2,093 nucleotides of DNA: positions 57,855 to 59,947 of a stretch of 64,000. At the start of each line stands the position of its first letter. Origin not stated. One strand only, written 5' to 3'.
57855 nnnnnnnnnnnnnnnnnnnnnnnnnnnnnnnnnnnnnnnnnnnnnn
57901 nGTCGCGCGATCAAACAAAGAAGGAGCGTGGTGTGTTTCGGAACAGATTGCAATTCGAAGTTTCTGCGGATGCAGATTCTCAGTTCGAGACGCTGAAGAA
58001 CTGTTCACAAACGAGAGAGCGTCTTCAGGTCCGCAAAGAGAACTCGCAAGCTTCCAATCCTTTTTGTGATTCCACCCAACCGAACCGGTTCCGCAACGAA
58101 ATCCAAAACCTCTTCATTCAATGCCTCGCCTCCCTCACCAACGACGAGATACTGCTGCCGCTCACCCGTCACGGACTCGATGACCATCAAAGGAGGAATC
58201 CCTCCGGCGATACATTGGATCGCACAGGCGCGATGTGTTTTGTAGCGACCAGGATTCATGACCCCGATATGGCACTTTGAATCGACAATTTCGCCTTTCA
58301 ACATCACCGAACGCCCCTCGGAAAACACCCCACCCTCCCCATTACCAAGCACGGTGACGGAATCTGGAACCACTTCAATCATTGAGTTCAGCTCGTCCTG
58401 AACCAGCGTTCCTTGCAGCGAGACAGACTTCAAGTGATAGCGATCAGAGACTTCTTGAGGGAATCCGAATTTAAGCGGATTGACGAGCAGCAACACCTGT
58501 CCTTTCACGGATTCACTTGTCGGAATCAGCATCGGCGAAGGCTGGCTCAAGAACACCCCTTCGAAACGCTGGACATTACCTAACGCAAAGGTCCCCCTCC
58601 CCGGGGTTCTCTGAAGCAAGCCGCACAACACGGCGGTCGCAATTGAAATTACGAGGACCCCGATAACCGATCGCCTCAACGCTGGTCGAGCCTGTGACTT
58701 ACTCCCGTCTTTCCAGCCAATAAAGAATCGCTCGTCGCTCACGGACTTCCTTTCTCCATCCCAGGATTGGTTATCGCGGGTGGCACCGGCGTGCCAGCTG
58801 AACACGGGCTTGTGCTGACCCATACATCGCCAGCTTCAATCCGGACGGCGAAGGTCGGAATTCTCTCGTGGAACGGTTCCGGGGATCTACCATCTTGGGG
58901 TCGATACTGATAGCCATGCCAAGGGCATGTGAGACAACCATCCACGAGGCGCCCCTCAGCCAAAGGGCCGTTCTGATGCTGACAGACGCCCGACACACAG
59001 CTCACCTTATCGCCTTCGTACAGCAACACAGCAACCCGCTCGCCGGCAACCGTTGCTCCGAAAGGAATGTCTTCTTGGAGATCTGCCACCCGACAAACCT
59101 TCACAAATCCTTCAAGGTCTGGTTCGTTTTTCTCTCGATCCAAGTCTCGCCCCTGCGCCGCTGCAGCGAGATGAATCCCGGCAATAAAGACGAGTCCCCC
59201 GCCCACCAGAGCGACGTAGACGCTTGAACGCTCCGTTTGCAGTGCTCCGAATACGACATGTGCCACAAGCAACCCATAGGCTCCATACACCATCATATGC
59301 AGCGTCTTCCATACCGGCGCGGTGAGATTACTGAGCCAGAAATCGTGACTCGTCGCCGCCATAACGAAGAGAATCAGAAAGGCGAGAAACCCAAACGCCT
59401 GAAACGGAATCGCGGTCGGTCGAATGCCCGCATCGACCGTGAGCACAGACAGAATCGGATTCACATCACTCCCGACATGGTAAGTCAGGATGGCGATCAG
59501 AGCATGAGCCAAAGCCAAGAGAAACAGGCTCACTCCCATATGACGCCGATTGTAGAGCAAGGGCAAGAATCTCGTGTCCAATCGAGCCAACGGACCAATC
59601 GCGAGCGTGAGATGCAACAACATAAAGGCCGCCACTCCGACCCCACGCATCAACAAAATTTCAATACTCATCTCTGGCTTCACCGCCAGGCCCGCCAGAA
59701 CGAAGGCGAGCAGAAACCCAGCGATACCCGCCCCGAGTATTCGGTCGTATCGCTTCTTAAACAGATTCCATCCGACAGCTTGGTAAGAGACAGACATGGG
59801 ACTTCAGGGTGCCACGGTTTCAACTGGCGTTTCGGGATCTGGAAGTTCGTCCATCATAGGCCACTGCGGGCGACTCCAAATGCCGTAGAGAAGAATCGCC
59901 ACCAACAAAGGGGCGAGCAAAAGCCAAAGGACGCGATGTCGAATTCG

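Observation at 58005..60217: Four-gene uncharacterised membrane redox module: MsrQ-like heme b/Rieske fusion, Cys/His periplasmic protein and two micro membrane proteins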

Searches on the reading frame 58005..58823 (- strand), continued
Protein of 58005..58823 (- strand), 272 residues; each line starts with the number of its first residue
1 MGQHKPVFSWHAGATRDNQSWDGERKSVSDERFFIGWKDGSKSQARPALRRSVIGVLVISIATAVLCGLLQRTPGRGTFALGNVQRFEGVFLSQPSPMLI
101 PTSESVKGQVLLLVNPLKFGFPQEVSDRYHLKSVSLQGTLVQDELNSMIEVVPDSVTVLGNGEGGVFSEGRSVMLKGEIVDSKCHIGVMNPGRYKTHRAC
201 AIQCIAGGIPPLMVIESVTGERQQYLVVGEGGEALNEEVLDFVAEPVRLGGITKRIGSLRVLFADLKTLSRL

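Call 43: fold_search(model_id=the predicted structure, library=pdb)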
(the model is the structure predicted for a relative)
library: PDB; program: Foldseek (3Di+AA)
matches with E <= 10: 490; with E <= 0.001: 0
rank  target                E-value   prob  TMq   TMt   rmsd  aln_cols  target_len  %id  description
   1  1xtd                  3.1e-02  0.44  0.21  0.30  14.4       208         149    8  Structural Analysis of Leishmania mexicana eukaryotic initiation factor 5a (released 2004-10-26)
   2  3u58_A                3.9e-02  0.47  0.23  0.26  15.6       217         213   12  Crystal Structure of the Tetrahymena telomerase processivity factor Teb1 AB (released 2011-12-28)
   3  2cwa                  6.4e-02  0.25  0.21  0.24  15.9       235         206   13  Crystal Structure Of The Single-stranded DNA Binding Protein From Thermus Thermophilus HB8 (released 2005-12-17)
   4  8aaf_v                9.0e-02  0.33  0.20  0.31  13.9       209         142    9  Yeast RQC complex in state G (released 2023-03-08)
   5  7pxc_C                1.0e-01  0.25  0.16  0.10  11.4       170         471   13  Substrate-engaged mycobacterial Proteasome-associated ATPase in complex with open-gate 20S CP - composite map (state A (released 2022-01-19)
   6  3eiv_D                1.1e-01  0.92  0.25  0.53   7.3       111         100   15  Crystal Structure of Single-stranded DNA-binding protein from Streptomyces coelicolor (released 2009-09-08)
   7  1x6o                  1.1e-01  0.38  0.22  0.33  12.0       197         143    9  Structural Analysis of Leishmania braziliensis eukaryotic initiation factor 5a (released 2004-08-24)
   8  1ue7_B                1.2e-01  0.90  0.23  0.50   7.4       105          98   11  Crystal structure of the single-stranded dna-binding protein from mycobacterium tuberculosis (released 2004-02-10)
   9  9qbr                  1.7e-01  0.80  0.23  0.13   6.9       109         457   11  CRYSTAL STRUCTURE OF LYSYL-TRNA SYNTHETASE FROM Mycobacterium tuberculosis COMPLEXED WITH L-LYSINE AND INHIBITOR DDD0199 (released 2025-08-13)
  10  7px9_D                1.7e-01  0.18  0.17  0.11  11.3       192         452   12  Substrate-engaged mycobacterial Proteasome-associated ATPase - focused 3D refinement (state A) (released 2022-01-19)
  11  4ycv_C                1.8e-01  0.93  0.26  0.14   4.4        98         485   13  Crystal structure of cladosporin in complex with plasmodium lysyl-tRNA synthetase (released 2015-06-24)
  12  6aqh_B                1.9e-01  0.85  0.24  0.13   4.6       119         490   12  Crystal Structure of Lysyl-tRNA Synthetase from Mycobacterium thermoresistibile complexed with L-lysine and Cladospori (released 2017-08-30)
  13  5kzf_L                1.9e-01  0.16  0.18  0.11  11.4       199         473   13  Crystal structure of near full-length hexameric Mycobacterium tuberculosis proteasomal ATPase Mpa in apo form (released 2017-05-17)
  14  2wfw_A                1.9e-01  0.12  0.15  0.23  11.2       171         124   12  Structure and activity of the N-terminal substrate recognition domains in proteasomal ATPases - The Arc domain structu (released 2009-05-12)
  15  8bn3_eI               2.0e-01  0.20  0.19  0.29  14.0       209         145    6  Yeast 80S, ES7s delta, eIF5A, Stm1 containing (released 2024-01-10)
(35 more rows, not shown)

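Call 57: predict_structure(alignment_id=A4)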
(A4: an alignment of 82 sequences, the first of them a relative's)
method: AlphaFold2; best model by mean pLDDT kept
length: 594 residues; sequences in the alignment: 82
mean_pLDDT: 90.6   pTM: 0.88
mean pLDDT of the five models: 90.6, 90.1, 88.0, 85.7, 85.5
residues with pLDDT >= 90: 399; 70-90: 177; 50-70: 15; < 50: 3
segments of 3 or more residues with pLDDT < 50: 1-3
pLDDT, mean of each block of 10 residues (from residue 1): 58 91 98 93 88 97 96 91 92 98 92 92 73 93 95 83 89 97 88 92 97 93 83 91 90 92 94 86 91 90 89 95 94 96 73 83 92 97 95 81 93 93 89 95 95 96 90 96 88 95 85 79 95 89 93 94 92 93 96 77
secondary structure, 60 per line:
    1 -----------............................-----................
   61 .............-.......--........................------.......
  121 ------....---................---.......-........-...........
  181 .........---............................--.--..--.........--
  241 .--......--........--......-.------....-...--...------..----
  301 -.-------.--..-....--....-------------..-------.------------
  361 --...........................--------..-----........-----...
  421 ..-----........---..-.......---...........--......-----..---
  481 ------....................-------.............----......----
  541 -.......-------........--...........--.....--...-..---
elements in order: H12-39 H45-73 H75-81 H84-107 H114-120 H127-130 H134-149 H153-159 H161-168 H170-189 H193-220 E230-235 E244-249 E252-259 E262-267 E281-283 E286-288 E316-319 E322-325 H363-389 E405-412 E418-422 E428-435 H442-448 E452-462 E465-470 E487-501 H502-506 H514-526 E531-536 E542-548 H556-562 E566-576 E579-583

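Call 62: fold_search(model_id=the predicted structure, library=pdb)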
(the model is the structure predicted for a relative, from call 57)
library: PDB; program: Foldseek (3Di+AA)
matches with E <= 10: 398; with E <= 0.001: 82
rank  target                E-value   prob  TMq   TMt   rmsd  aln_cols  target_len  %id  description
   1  4qdc                  8.8e-06  1.00  0.15  0.24  31.9       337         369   12  Crystal structure of 3-ketosteroid-9-alpha-hydroxylase 5 (KshA5) from R. rhodochrous in complex with FE2/S2 (INORGANIC)  (released 2014-07-30)
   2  7szf_C                1.6e-05  1.00  0.16  0.28  27.5       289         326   12  Structure of the Rieske Non-heme Iron Oxygenase GxtA with beta-Saxitoxinol Bound (released 2022-01-19)
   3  4nb8_E                2.0e-05  1.00  0.17  0.84   2.2       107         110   27  Oxygenase with Ile262 replaced by Leu and ferredoxin complex of carbazole 1,9a-dioxygenase (released 2014-03-26)
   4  5bok                  2.3e-05  1.00  0.16  0.85   2.0        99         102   26  Ferredoxin component of 3-nitrotoluene dioxygenase from Diaphorobacter sp. strain DS2 (released 2016-07-27)
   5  6llh_F                2.6e-05  1.00  0.16  0.82   3.2       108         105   27  Biphenyl-2,3-diol-soaked resting complex of Oxy and Fd in carbazole 1,9a-dioxygenase (released 2021-01-27)
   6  4qdd                  2.6e-05  1.00  0.15  0.24  32.7       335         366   13  Crystal structure of 3-ketosteroid-9-alpha-hydroxylase 5 (KshA5) from R. rhodochrous in complex with 1,4-30Q-CoA (released 2014-07-30)
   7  7buh                  2.8e-05  1.00  0.16  0.79   2.3       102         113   28  Reduced ferredoxin of carbazole 1,9a-dioxygenase (released 2021-04-07)
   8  6wnc_A                3.1e-05  1.00  0.16  0.29  30.4       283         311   12  Structure of the Rieske non-heme iron oxygenase GxtA (released 2020-06-17)
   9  4nb9_E                3.4e-05  1.00  0.17  0.82   2.1       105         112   27  Oxygenase with Ile262 replaced by Val and ferredoxin complex of carbazole 1,9a-dioxygenase (released 2014-03-26)
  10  7szg_B                3.4e-05  1.00  0.16  0.29  29.1       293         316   11  Structure of the Rieske Non-heme Iron Oxygenase GxtA Pressurized with Xenon (released 2022-01-19)
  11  6wnd_B                3.4e-05  1.00  0.16  0.28  28.8       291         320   11  Structure of the Rieske non-heme iron oxygenase GxtA with dideoxysaxitoxin bound (released 2020-06-17)
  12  2de5_D                3.8e-05  1.00  0.16  0.82   2.0        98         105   28  Crystal structure of the electron transfer complex between oxygenase and ferredoxin in carbazole 1,9a-dioxygenase (released 2006-12-05)
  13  2qpz                  3.9e-05  1.00  0.16  0.84   2.0        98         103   28  Naphthalene 1,2-dioxygenase Rieske ferredoxin (released 2008-09-02)
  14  4nbb_E                4.1e-05  1.00  0.17  0.82   2.3       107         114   27  Carbazole- and oxygen-bound oxygenase with Ile262 replaced by Val and ferredoxin complex of carbazole 1,9a-dioxygenase (released 2014-03-26)
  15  6wnc_B                4.1e-05  1.00  0.16  0.28  27.9       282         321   11  Structure of the Rieske non-heme iron oxygenase GxtA (released 2020-06-17)
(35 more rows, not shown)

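Call 64: search_solved_structures(query=A2, max_evalue=1)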
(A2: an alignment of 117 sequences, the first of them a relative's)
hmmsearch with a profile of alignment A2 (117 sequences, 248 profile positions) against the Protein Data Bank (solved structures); distinct sequences matched with E-value up to 1: 0.

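Call 66: search_solved_structures(query=A4, max_evalue=1)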
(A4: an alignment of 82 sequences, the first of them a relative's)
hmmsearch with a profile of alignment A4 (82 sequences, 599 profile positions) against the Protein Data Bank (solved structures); distinct sequences matched with E-value up to 1: 52.
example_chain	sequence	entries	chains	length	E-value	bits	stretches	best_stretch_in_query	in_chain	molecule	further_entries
1vck_A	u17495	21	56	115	3.2e-11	45.9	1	230-329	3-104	ferredoxin component of carbazole | Ferredoxin CarAc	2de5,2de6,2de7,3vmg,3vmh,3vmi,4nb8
3d89_A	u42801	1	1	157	5.1e-11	45.2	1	223-303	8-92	Rieske domain-containing protein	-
2qpz_A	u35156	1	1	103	6.2e-11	45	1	231-328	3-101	Naphthalene 1,2-dioxygenase system ferredoxin subunit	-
2e4p_A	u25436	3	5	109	8.5e-11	44.5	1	232-329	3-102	Biphenyl dioxygenase ferredoxin subunit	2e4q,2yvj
5bok_A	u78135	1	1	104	9.1e-11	44.4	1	229-328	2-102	Ferredoxin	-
1fqt_A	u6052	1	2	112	1.1e-10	44.1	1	230-330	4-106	RIESKE-TYPE FERREDOXIN OF BIPHENYL DIOXYGENASE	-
8hn2_A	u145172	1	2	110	3.4e-10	42.5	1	234-333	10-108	Cytochrome b6-f complex iron-sulfur subunit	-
8jng_A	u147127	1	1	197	2e-09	40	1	212-302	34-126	Methanesulfonate monooxygenase ferredoxin subunit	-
2i7f_A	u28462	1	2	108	4.6e-09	38.8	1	234-329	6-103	Ferredoxin component of dioxygenase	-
4qdc_A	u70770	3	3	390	3.1e-07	32.7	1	227-315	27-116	3-ketosteroid 9alpha-hydroxylase oxygenase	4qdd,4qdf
1vm9_A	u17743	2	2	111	4.9e-07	32.1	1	233-334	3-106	Toluene-4-monooxygenase system protein C | Toluene-4-monooxygenase system ferredoxin subunit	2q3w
6icp_A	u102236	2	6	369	8.6e-07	31.3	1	224-329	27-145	Methylxanthine N1-demethylase NdmA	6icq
6ick_A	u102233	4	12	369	8.6e-07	31.3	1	224-329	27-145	Methylxanthine N1-demethylase NdmA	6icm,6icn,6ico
3gce_A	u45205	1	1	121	1.1e-06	31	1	227-331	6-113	Ferredoxin component of carbazole 1,9a-dioxygenase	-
3gcf_A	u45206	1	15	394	1.7e-06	30.3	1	231-327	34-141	Terminal oxygenase component of carbazole 1,9a-dioxygenase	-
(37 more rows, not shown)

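Call 83: search_protein_representatives(alignment_id=A2)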
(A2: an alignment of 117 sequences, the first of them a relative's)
Query: 117 sequences, 248 profile positions. Proteins with E-value up to 0.001 (for the whole library): 2548; up to 1e-10: 1736; up to 1e-30: 1242. The best 150 are listed.
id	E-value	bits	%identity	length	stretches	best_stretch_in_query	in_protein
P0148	2.3e-97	341.8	-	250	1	3-248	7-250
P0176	1.2e-95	336.2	-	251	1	2-246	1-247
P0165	2.0e-92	325.6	-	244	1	3-248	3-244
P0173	7.1e-92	323.8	-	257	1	2-243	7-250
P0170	5.7e-88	311.1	-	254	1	2-247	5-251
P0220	1.5e-87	309.7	-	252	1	1-247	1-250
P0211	6.6e-87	307.6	-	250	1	2-248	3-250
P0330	2.0e-86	306.0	-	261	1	2-248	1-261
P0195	4.9e-86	304.7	-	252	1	2-246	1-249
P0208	4.5e-84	298.3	-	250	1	5-246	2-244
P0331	2.7e-83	295.7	-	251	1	1-248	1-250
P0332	5.3e-83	294.8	-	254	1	2-248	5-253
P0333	5.9e-82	291.3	-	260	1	2-247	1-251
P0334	1.1e-81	290.5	-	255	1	4-248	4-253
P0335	2.8e-81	289.1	-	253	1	2-247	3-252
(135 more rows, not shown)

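Call 91: search_protein_families(library=ncbifam, proteins=[L012:2508-4496:+, L010:2922-4526:+, L046:2991-4178:+], max_evalue=1e-10)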
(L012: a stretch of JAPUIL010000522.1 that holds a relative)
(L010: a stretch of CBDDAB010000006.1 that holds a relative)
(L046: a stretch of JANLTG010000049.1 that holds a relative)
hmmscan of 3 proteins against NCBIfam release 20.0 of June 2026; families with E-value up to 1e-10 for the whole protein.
L012:2508-4496:+ (662 aa): 51 families (the best 25 are shown)
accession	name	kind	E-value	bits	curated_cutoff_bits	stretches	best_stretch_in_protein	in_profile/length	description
NF006377.0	PRK08611.1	equivalog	3.4e-113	379.2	742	1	122-658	6-530/576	pyruvate oxidase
NF005040.0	PRK06457.1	equivalog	3.5e-90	302.9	788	1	121-658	3-519/549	pyruvate dehydrogenase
TIGR00118.1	acolac_lg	equivalog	9.2e-86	288.5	538.35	1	123-658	4-535/557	biosynthetic-type acetolactate synthase large subunit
NF006129.0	PRK08273.1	equivalog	8.7e-85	285.1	724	1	121-659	4-547/598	thiamine pyrophosphate-requiring protein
NF006591.0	PRK09124.1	equivalog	1e-83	281.6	792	1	123-658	6-530/574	ubiquinone-dependent pyruvate dehydrogenase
TIGR02720.1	pyruv_oxi_spxB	equivalog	4.9e-83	279.4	637.85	1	123-648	2-519/575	pyruvate oxidase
NF006187.0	PRK08322.1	equivalog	1.7e-79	267.7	509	1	122-658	4-529/548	acetolactate synthase large subunit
NF004919.0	PRK06276.1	equivalog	2.3e-79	267.2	866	1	123-658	4-539/582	acetolactate synthase large subunit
NF005114.0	PRK06546.1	equivalog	2.8e-78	263.8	893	1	121-659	4-531/578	pyruvate dehydrogenase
NF005651.0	PRK07418.1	subfamily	2.3e-77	260.6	942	1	115-656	14-558/617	acetolactate synthase large subunit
NF006524.0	PRK08978.1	equivalog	9.6e-75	251.9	738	1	124-659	5-526/548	acetolactate synthase 2 catalytic subunit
NF006052.0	PRK08199.1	subfamily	8.8e-74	248.8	539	1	115-659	3-539/559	thiamine pyrophosphate protein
NF004710.0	PRK06048.1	equivalog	1.2e-72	245.2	976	1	120-658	8-538/561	acetolactate synthase large subunit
NF006122.0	PRK08266.1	subfamily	7.3e-71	239.3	571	1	122-657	6-524/543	hypothetical protein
NF006016.1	PRK08155.1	equivalog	2e-70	237.8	870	1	125-658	8-533/554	acetolactate synthase large subunit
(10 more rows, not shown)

L010:2922-4526:+ (534 aa): 1 family
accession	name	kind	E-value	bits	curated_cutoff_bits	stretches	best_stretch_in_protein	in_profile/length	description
NF008730.0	PRK11750.1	equivalog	1.4e-44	151.8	1047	1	213-498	865-1152/1490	glutamate synthase large subunit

L046:2991-4178:+ (395 aa): 0 families

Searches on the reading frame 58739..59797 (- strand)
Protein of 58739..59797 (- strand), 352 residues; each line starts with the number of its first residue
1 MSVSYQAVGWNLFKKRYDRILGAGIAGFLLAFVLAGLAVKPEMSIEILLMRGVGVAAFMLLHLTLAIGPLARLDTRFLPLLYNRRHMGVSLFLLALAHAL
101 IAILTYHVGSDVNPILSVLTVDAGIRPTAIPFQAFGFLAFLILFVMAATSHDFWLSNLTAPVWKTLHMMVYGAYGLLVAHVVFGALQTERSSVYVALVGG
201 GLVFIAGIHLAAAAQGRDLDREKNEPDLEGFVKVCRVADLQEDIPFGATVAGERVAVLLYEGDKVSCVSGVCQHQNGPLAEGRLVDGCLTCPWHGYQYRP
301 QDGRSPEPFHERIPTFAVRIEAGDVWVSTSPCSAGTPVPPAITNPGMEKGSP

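Call 3: search_protein_families(library=pfam, proteins=[window:58739-59797:-], max_evalue=0.01)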
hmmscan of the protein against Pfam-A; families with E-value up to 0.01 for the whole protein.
window:58739-59797:- (352 aa): 4 families
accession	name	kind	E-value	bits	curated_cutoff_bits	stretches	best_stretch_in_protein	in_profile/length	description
PF00355.32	Rieske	-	2.5e-16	59.8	20.3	1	232-306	3-76/88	Rieske [2Fe-2S] domain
PF01794.25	Ferric_reduct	-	5.6e-10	39.8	28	1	54-177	2-120/121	Ferric reductase like transmembrane component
PF13806.12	Rieske_2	-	1e-09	38.7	27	1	231-328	2-104/104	Rieske-like [2Fe-2S] domain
PF22543.2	Rieske_4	-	0.0019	18.9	28.4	1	233-299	2-71/119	Soluble Rieske-type ferredoxin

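Call 4: search_protein_families(library=ncbifam, proteins=[window:58739-59797:-], max_evalue=0.01)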
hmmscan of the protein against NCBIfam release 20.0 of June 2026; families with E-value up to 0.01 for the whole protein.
window:58739-59797:- (352 aa): 7 families
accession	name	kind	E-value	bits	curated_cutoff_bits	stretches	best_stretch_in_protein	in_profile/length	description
NF003831.1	PRK05419.1-2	equivalog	1.5e-10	40.9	130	1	49-184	43-167/212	protein-methionine-sulfoxide reductase heme-binding subunit MsrQ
NF041683.1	ant_diox_AndAb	equivalog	1.6e-10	41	150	1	233-327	4-98/100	anthranilate 1,2-dioxygenase ferredoxin subunit AndAb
NF040998.1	MamZ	equivalog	7.9e-09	34.5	650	1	50-198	470-609/633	magnetosome biogenesis transporter MamZ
NF007422.0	PRK09965.1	equivalog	5.1e-08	32.9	113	1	232-328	4-99/106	bifunctional 3-phenylpropionate/cinnamic acid dioxygenase ferredoxin subunit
NF042948.2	3PPDioc_HcaC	equivalog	5.7e-08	33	150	1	232-328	4-101/105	3-phenylpropionate/cinnamic acid dioxygenase ferredoxin subunit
TIGR02378.1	nirD_assim_sml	equivalog_domain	1.5e-07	31.5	74.65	1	232-328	3-104/105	nitrite reductase small subunit NirD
TIGR02377.1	MocE_fam_FeS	subfamily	1.1e-06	28.6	136.15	1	231-327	2-99/101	MocE family 2Fe-2S type ferredoxin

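Call 6: find_homologous_proteins(query=window:58739-59797:-)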
Query window:58739-59797:- (352 aa): 8000 proteins with E <= 0.001 among 8000 candidates; the best 120 are listed.
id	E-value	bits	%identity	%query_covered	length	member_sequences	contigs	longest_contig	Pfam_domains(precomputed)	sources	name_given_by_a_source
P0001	1.1e-234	796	100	100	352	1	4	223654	PF01794.26,PF00355.33,PF13806.13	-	-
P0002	1.5e-171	588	77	97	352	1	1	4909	PF01794.26,PF00355.33,PF13806.13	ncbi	-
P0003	4.1e-160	551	68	100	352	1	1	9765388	PF01794.26,PF00355.33,PF13806.13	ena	-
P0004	1.7e-159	549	72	97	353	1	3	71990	PF01794.26,PF00355.33,PF13806.13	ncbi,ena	-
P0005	4.7e-152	524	69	98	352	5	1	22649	PF01794.26,PF00355.33,PF13806.13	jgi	-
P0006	1.7e-148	513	66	98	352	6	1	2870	PF01794.26,PF00355.33,PF13806.13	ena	-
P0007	1.7e-147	509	68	97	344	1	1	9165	PF01794.26,PF00355.33,PF13806.13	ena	-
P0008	8.0e-147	507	65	98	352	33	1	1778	PF01794.26,PF00355.33,PF13806.13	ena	-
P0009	1.9e-146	506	65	98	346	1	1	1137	PF01794.26,PF00355.33,PF13806.13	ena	-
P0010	1.8e-145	503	65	97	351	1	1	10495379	PF01794.26,PF00355.33,PF13806.13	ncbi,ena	-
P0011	2.3e-145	502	64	98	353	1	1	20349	PF01794.26,PF00355.33,PF13806.13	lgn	-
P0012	4.6e-145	501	65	98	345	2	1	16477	PF01794.26,PF00355.33,PF13806.13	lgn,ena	-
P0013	3.7e-144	498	65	98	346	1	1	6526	PF01794.26,PF00355.33,PF13806.13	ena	-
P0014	1.1e-142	494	64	97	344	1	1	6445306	PF01794.26,PF00355.33,PF13806.13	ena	-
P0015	2.8e-141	489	65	98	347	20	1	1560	PF01794.26,PF00355.33,PF13806.13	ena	-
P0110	2.9e-123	430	57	97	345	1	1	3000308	PF01794.26,PF00355.33,PF13806.13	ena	-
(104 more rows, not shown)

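Call 8: find_encoding_contigs(protein=P0003, flank=6000, max_places=2)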
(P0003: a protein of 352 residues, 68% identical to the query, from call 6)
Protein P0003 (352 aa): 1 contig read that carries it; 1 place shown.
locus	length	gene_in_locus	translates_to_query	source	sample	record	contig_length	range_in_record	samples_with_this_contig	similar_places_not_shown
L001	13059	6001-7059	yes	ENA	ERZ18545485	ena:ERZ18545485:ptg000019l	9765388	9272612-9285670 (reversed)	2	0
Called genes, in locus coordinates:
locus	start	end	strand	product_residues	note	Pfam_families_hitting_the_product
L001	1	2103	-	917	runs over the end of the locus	-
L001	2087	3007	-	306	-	PF00005:ABC_tran, PF13304:AAA_21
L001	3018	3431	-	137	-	PF00392:GntR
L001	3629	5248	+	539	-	-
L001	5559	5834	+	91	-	-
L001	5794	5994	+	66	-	-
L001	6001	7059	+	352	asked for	PF01794:Ferric_reduct, PF00355:Rieske, PF13806:Rieske_2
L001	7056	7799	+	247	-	-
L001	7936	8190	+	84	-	PF03884:YacG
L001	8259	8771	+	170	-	-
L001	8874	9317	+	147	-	-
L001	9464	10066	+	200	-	PF01983:CofC (weak), PF09837:DUF2064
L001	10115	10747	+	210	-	PF00440:TetR_N, PF16925:TetR_C_13, PF21993:TetR_C_13_2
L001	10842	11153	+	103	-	-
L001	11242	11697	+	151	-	PF16798:DUF5069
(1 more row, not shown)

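Call 9: find_encoding_contigs(protein=P0110, flank=6000, max_places=2)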
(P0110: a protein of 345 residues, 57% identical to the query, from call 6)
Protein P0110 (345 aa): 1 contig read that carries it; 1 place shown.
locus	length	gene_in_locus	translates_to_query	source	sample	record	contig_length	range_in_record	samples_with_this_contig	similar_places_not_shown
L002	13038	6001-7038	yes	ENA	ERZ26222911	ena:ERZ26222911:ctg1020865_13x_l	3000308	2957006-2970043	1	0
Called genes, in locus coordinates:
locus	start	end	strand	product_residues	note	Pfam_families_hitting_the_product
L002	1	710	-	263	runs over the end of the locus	-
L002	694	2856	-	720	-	PF04879:Molybdop_Fe4S4, PF00384:Molybdopterin, PF01568:Molydop_binding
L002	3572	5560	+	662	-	PF00355:Rieske, PF13806:Rieske_2 (weak), PF22543:Rieske_4 (faint), PF02776:TPP_enzyme_N, PF00205:TPP_enzyme_M, PF02775:TPP_enzyme_C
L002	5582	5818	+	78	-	-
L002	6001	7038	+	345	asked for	PF01794:Ferric_reduct, PF00355:Rieske, PF13806:Rieske_2 (weak)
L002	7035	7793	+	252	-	-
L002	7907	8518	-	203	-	PF01609:DDE_Tnp_1 (weak)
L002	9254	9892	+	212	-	PF03358:FMN_red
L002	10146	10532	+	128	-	PF00571:CBS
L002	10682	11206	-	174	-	PF05573:NosL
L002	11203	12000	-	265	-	PF12679:ABC2_membrane_2, PF12730:ABC2_membrane_4 (weak), PF12698:ABC2_membrane_3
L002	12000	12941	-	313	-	PF00005:ABC_tran, PF13304:AAA_21 (faint)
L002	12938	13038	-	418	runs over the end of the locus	PF13229:Beta_helix, PF05048:NosD, PF13229:Beta_helix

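Call 25: search_protein_families(library=pfam, proteins=[L002:3572-5560:+], max_evalue=0.1)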
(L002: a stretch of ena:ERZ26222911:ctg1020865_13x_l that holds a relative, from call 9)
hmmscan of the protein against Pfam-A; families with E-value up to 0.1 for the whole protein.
L002:3572-5560:+ (662 aa): 6 families
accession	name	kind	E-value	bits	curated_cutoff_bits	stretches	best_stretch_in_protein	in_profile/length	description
PF02776.23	TPP_enzyme_N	-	4.9e-33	113.9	26.8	1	121-237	2-116/119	Thiamine pyrophosphate enzyme, N-terminal TPP binding domain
PF00205.28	TPP_enzyme_M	-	2.1e-31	108.9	30.4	1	314-438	3-135/137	Thiamine pyrophosphate enzyme, central domain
PF02775.26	TPP_enzyme_C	-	2.9e-30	105.5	21.9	1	502-655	1-151/151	Thiamine pyrophosphate enzyme, C-terminal TPP binding domain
PF00355.32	Rieske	-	2.9e-16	59.6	20.3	1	9-100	2-88/88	Rieske [2Fe-2S] domain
PF13806.12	Rieske_2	-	3.4e-07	30.6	27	1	9-110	2-103/104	Rieske-like [2Fe-2S] domain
PF22543.2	Rieske_4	-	0.00023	21.9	28.4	1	32-80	23-70/119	Soluble Rieske-type ferredoxin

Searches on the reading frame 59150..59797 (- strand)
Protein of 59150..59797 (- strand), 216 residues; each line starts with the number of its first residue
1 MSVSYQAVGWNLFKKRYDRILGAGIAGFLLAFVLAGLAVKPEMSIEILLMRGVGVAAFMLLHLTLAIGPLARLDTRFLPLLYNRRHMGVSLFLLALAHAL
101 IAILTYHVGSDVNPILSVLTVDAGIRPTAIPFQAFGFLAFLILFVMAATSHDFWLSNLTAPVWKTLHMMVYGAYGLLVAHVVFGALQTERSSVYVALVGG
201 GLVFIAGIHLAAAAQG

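Call 65: search_solved_structures(query=window:59150-59797:-, max_evalue=1, show_alignments=2)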
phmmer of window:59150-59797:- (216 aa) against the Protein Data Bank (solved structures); distinct sequences matched with E-value up to 1: 0.
